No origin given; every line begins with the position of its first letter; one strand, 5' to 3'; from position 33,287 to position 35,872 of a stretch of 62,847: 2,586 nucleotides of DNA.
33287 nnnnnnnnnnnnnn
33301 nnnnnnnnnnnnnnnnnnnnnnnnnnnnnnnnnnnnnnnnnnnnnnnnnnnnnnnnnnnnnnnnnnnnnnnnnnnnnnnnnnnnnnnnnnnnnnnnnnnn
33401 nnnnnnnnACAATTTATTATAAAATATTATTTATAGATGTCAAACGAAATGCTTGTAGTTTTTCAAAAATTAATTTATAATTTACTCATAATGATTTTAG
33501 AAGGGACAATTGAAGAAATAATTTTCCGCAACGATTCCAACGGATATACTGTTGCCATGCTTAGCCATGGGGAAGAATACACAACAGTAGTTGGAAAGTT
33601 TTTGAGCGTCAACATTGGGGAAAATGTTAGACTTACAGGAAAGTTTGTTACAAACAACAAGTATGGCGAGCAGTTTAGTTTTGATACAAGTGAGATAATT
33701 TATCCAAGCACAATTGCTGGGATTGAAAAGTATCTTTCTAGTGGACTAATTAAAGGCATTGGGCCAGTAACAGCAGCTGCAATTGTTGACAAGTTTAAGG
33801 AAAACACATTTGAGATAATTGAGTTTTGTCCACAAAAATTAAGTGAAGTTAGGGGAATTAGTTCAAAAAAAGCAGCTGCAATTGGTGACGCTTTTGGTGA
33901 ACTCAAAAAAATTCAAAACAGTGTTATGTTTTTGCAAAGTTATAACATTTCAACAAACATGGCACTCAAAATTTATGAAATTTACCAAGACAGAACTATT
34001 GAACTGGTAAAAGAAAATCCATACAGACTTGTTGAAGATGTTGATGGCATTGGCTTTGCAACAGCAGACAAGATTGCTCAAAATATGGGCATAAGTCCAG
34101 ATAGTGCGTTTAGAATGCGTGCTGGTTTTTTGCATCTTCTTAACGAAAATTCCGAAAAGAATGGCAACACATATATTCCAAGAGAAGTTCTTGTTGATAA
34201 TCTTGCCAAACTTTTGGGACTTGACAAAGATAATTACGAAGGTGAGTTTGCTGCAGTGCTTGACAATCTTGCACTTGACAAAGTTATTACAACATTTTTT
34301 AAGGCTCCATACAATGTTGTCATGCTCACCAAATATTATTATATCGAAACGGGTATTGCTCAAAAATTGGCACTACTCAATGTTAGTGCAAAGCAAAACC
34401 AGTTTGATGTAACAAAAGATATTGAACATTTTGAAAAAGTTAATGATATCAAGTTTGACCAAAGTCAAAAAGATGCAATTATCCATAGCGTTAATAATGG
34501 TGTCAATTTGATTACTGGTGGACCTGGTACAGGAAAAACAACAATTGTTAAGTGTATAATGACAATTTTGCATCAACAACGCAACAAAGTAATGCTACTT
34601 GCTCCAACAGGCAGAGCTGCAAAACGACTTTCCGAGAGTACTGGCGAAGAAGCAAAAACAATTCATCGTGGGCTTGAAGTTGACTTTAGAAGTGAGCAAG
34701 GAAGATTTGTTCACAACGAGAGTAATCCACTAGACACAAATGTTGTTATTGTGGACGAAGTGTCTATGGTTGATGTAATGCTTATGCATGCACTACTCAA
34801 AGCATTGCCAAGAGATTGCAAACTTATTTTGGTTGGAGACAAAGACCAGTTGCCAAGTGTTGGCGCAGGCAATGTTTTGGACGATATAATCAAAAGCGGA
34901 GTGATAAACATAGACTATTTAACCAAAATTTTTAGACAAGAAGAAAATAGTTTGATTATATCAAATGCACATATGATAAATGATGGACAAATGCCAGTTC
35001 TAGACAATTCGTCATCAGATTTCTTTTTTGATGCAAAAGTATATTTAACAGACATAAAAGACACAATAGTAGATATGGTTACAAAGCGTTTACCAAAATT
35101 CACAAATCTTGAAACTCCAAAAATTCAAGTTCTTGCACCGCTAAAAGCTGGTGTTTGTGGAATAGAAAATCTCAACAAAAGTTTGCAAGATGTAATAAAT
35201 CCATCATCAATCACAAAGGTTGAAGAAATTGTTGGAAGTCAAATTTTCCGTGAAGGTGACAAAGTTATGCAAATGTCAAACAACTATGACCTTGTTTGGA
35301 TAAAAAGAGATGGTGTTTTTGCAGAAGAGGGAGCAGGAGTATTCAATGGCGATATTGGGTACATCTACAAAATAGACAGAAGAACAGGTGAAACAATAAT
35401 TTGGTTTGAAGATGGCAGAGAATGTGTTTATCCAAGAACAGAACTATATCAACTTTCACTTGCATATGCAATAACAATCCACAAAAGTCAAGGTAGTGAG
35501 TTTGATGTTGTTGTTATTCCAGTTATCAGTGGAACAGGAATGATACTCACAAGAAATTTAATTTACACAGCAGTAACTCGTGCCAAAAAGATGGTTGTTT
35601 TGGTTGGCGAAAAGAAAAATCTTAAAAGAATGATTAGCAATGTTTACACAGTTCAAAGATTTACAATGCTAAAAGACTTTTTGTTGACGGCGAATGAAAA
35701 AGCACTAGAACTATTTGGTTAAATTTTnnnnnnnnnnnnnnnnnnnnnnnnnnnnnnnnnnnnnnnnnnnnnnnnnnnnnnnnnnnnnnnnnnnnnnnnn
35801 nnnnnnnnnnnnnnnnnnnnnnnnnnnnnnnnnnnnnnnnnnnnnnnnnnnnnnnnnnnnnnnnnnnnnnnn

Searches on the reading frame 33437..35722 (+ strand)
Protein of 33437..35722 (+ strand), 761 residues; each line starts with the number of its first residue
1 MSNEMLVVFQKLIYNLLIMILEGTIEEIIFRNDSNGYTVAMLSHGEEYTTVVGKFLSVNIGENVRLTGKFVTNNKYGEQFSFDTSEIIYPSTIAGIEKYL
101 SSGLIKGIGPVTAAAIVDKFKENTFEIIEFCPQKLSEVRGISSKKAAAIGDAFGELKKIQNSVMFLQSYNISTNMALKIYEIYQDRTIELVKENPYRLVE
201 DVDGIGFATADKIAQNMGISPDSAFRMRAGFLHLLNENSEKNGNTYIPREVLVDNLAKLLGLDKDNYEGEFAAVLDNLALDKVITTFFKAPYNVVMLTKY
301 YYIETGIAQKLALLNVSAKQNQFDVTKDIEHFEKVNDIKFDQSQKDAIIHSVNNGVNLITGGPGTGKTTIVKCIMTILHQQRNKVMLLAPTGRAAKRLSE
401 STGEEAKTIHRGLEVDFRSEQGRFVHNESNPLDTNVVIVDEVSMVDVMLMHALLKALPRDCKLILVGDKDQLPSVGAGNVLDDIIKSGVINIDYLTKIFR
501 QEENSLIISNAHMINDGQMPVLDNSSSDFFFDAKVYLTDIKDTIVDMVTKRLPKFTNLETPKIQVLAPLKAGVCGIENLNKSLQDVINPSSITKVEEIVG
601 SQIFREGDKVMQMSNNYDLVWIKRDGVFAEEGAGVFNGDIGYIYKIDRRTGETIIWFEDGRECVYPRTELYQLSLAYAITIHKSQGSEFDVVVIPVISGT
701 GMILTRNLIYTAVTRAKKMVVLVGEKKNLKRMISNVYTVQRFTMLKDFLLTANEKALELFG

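Call 93: search_protein_families(library=pfam, proteins=[window:33437-35722:+], max_evalue=0.00001)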
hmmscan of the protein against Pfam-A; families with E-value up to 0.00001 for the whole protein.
window:33437-35722:+ (761 aa): 13 families
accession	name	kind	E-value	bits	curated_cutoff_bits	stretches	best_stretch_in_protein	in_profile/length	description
PF13245.12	AAA_19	-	5.6e-46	156.5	25.1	1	344-476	1-133/134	AAA domain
PF13604.12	AAA_30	-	4.2e-40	138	27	1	341-521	3-176/191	AAA domain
PF14490.11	HHH_RecD2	-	4e-38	129.7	27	1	157-246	3-92/92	ATP-dependent RecD2 DNA helicase HHH domain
PF23139.1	OB_YrrC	-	9.3e-21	74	27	1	21-90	4-76/76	ATP-dependent DNA helicase YrrC, OB-fold domain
PF18335.7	SH3_13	-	9.3e-21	73.8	41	1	579-657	1-65/65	ATP-dependent RecD-like DNA helicase SH3 domain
PF13538.12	UvrD_C_2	-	1.2e-18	67.1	27.4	1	675-723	1-52/52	UvrD-like helicase C-terminal domain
PF13086.12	AAA_11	-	9.1e-11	42.4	27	0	340-395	2-65/257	AAA domain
PF01443.25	Viral_helicase1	-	2.3e-10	41.1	21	0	358-488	2-115/228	Viral superfamily 1 RNA helicase core domain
PF14520.12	HHH_5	-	2.5e-08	34.7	27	0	105-149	7-51/57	Helix-hairpin-helix domain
PF05970.20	PIF1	-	1.3e-06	28.6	25.9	1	347-457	12-126/223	PIF1-like helicase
PF13476.12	AAA_23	-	1.5e-06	29.4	27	0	338-427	15-92/201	AAA domain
PF05127.21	NAT10_TcmA_helicase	-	2.2e-06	28.1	22.7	1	359-457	2-113/176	RNA cytidine acetyltransferase NAT10/TcmA, helicase domain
PF00580.27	UvrD-helicase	-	7.8e-06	26.2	23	0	342-402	3-65/271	UvrD/REP helicase N-terminal domain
